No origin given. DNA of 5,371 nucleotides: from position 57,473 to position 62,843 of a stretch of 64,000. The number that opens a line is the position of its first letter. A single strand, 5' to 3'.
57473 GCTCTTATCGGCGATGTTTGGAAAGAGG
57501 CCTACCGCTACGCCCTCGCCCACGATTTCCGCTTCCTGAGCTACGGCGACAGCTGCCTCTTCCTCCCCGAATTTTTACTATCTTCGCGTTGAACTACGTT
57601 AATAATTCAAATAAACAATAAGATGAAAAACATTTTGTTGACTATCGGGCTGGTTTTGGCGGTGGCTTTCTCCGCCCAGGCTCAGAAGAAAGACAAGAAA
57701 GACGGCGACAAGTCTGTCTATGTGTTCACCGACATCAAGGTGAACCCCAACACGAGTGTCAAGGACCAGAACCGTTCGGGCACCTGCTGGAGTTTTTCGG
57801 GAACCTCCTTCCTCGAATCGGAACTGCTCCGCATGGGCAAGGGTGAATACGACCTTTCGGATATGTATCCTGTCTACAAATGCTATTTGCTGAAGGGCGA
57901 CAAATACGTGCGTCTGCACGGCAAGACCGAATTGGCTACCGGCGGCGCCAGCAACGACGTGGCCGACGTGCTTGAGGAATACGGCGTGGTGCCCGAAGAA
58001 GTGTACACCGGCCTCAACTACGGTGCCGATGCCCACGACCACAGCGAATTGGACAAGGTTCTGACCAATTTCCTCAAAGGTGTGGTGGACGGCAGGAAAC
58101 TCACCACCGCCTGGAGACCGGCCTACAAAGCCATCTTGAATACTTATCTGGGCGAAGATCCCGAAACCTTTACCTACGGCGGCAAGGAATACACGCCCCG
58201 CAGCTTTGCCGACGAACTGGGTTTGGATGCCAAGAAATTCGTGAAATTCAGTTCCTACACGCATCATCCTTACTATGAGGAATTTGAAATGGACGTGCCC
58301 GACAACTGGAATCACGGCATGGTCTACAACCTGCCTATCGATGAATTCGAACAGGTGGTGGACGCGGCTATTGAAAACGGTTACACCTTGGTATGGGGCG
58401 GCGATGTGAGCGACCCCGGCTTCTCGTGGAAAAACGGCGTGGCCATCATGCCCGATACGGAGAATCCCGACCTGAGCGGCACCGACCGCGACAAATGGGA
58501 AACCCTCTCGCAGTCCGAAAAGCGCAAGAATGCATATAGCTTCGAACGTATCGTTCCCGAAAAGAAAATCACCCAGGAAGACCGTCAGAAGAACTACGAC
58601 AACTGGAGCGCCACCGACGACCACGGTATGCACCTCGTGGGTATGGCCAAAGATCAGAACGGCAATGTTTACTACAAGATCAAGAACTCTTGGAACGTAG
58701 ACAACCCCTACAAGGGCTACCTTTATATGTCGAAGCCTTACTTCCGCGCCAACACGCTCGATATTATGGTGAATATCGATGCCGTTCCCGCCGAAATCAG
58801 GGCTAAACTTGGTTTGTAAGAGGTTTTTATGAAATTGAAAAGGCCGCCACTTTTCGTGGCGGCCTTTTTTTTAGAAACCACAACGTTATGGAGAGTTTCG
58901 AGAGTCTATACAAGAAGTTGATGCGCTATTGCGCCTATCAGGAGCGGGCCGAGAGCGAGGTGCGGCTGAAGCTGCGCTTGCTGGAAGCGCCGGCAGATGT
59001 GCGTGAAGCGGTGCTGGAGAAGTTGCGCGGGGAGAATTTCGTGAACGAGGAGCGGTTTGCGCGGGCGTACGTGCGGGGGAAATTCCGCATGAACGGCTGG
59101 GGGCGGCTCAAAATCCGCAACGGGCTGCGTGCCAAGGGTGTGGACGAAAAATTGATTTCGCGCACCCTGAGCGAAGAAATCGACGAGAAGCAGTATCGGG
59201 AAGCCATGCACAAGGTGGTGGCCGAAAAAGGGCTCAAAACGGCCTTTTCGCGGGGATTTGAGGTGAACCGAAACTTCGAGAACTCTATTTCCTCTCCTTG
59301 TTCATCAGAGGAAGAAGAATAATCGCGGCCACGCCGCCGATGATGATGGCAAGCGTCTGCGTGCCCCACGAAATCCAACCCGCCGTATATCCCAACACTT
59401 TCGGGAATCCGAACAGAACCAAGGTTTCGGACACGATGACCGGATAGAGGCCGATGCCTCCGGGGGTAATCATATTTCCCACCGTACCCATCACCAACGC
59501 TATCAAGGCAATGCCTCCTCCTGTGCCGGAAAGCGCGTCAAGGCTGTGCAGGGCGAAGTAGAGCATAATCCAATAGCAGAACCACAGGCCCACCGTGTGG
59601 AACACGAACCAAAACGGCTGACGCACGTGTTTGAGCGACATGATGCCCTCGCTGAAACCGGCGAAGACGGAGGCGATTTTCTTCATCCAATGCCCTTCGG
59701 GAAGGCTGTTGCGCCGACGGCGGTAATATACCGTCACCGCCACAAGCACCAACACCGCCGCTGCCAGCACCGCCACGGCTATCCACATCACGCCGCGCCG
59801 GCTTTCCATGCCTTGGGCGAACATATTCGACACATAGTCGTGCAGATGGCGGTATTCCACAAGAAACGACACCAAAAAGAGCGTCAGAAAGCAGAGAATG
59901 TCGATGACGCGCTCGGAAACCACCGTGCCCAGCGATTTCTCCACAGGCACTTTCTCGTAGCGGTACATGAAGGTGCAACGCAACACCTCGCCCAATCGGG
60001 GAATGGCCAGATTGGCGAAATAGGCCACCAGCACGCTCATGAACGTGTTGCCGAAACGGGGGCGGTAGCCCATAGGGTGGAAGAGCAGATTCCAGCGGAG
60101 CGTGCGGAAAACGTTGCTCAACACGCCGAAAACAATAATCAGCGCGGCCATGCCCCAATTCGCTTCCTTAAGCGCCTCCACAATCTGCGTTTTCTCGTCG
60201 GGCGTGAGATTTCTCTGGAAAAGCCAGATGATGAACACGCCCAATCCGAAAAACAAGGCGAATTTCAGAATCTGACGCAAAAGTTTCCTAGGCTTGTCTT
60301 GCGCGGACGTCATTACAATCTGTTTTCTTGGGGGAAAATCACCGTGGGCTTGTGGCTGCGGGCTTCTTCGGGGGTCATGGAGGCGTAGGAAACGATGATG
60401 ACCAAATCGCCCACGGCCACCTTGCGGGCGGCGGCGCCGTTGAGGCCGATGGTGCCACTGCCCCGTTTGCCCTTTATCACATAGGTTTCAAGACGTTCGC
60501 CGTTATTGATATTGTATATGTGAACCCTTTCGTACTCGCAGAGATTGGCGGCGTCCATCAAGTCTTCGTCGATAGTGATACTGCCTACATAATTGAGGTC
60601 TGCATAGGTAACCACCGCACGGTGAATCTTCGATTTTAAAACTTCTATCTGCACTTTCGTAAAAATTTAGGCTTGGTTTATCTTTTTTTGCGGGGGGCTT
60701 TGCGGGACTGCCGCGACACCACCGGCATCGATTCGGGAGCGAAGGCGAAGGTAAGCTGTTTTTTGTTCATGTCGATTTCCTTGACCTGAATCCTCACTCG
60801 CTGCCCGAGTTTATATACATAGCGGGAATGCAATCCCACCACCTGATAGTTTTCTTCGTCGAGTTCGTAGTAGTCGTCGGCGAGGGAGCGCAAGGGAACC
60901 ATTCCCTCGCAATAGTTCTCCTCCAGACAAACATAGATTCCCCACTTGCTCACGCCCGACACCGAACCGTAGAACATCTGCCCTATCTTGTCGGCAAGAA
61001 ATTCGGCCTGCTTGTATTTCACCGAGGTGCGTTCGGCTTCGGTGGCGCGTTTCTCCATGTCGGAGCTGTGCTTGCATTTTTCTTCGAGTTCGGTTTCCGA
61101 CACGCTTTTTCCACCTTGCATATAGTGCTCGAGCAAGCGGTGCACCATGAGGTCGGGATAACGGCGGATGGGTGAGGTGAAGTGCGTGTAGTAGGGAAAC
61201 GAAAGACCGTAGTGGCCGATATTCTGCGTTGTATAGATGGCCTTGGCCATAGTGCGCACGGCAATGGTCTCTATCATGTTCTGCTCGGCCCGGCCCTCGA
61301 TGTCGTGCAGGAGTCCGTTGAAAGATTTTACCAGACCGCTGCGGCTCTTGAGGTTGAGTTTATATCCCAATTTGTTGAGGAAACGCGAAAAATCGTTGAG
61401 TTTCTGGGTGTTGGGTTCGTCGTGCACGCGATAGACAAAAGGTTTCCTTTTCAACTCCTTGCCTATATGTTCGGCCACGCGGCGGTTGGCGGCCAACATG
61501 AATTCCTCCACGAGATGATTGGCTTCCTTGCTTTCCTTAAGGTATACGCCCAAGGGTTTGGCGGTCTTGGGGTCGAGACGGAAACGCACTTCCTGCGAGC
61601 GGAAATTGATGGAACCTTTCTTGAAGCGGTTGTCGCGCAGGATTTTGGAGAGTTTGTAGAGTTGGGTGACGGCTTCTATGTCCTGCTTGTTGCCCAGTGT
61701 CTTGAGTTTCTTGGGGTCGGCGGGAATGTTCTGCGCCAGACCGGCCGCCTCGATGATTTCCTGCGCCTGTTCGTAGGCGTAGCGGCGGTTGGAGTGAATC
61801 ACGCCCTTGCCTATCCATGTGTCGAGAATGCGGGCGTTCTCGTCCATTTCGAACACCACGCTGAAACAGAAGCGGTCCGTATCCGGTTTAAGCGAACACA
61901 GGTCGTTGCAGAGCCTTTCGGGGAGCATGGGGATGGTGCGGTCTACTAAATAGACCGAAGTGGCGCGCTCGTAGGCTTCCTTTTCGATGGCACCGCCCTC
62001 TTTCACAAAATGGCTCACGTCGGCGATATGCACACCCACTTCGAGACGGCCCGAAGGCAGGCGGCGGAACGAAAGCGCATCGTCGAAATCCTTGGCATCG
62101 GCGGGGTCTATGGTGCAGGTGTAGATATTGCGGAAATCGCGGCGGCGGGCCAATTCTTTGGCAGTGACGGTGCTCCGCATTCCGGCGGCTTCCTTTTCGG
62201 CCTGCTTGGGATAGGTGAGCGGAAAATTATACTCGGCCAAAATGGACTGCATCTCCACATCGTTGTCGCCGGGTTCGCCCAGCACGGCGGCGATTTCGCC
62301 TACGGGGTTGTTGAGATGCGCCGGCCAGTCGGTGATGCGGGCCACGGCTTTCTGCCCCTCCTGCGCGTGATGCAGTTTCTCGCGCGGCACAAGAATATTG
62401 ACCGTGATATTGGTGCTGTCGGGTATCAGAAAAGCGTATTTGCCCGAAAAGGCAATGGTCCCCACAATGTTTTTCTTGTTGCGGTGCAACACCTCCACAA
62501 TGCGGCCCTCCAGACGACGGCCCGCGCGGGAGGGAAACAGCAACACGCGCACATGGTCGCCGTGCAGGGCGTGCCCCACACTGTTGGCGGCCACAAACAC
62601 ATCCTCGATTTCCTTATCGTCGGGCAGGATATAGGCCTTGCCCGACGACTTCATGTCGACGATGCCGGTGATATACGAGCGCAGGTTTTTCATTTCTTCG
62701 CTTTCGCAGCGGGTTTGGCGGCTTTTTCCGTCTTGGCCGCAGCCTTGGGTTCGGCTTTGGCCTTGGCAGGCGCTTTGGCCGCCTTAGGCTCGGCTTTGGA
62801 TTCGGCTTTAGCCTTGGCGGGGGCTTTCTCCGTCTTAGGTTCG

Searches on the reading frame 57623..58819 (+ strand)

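Call 51: search_protein_families(library=pfam, max_evalue=0.001, proteins=[window:57623-58819:+])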
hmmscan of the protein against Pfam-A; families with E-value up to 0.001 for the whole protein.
window:57623-58819:+ (398 aa): 2 families
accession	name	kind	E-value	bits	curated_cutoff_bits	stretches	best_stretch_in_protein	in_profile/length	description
PF03051.21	Peptidase_C1_2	-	6.6e-20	71.8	22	2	325-395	352-423/438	Peptidase C1-like family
PF00112.29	Peptidase_C1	-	9.5e-11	42.6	20.7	2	331-371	165-204/220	Papain family cysteine protease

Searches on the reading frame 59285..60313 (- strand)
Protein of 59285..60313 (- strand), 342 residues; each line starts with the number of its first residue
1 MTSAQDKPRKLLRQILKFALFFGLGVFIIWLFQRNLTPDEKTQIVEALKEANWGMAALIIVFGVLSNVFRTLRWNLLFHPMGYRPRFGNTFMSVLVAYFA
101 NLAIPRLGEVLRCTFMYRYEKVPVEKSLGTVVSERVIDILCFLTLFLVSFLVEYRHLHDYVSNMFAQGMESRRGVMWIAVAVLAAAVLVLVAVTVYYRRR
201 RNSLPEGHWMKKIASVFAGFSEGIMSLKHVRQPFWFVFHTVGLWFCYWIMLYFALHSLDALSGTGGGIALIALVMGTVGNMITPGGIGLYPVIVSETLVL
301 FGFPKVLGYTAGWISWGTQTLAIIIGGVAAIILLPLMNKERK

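Call 51: search_protein_families(library=pfam, max_evalue=0.001, proteins=[window:59285-60313:-])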
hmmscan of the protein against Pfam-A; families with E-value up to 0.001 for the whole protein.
window:59285-60313:- (342 aa): 2 families
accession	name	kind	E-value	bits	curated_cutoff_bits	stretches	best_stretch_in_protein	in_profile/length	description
PF03706.18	LPG_synthase_TM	-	1.5e-35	123.5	33.4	1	15-324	2-299/302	Lysylphosphatidylglycerol synthase TM region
PF18943.6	DUF5690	-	0.00044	19.7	25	0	117-262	170-316/382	Family of unknown function (DUF5690)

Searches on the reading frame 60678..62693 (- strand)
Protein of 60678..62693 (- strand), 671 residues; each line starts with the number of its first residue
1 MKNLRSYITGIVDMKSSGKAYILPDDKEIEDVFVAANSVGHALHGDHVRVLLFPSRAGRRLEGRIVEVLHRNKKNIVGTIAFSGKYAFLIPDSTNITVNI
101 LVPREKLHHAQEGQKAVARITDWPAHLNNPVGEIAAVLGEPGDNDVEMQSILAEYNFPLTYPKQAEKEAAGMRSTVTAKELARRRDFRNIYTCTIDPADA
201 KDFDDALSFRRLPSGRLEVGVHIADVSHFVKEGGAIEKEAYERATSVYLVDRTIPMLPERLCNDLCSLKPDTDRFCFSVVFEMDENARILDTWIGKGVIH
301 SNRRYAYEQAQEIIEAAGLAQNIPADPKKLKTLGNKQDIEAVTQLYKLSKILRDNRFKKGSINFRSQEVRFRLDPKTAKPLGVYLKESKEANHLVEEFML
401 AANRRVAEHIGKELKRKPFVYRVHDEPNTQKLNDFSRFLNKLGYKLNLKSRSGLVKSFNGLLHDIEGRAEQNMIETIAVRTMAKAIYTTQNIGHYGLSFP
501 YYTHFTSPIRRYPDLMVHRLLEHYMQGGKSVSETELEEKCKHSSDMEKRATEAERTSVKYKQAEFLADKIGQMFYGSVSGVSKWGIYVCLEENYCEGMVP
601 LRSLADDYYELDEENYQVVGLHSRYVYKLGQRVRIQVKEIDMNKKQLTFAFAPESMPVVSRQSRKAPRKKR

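Call 51: search_protein_families(library=pfam, max_evalue=0.001, proteins=[window:60678-62693:-])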
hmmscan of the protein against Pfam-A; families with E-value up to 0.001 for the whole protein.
window:60678-62693:- (671 aa): 5 families
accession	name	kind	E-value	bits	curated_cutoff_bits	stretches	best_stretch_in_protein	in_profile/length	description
PF00773.25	RNB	-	2.8e-111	372.4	29.3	1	184-526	1-325/326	RNB domain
PF17876.7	CSD2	-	2.5e-29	101.6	26.2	2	88-162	1-74/74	Cold shock domain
PF08206.17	OB_RNB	-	1.7e-11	44.1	24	1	10-68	1-58/58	Ribonuclease B OB domain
PF17849.7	OB_Dis3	-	1e-10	41.9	22.8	1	87-156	2-77/77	Dis3-like cold-shock domain 2 (CSD2)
PF00575.29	S1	-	7.4e-08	33.1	22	1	569-647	3-69/74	S1 RNA binding domain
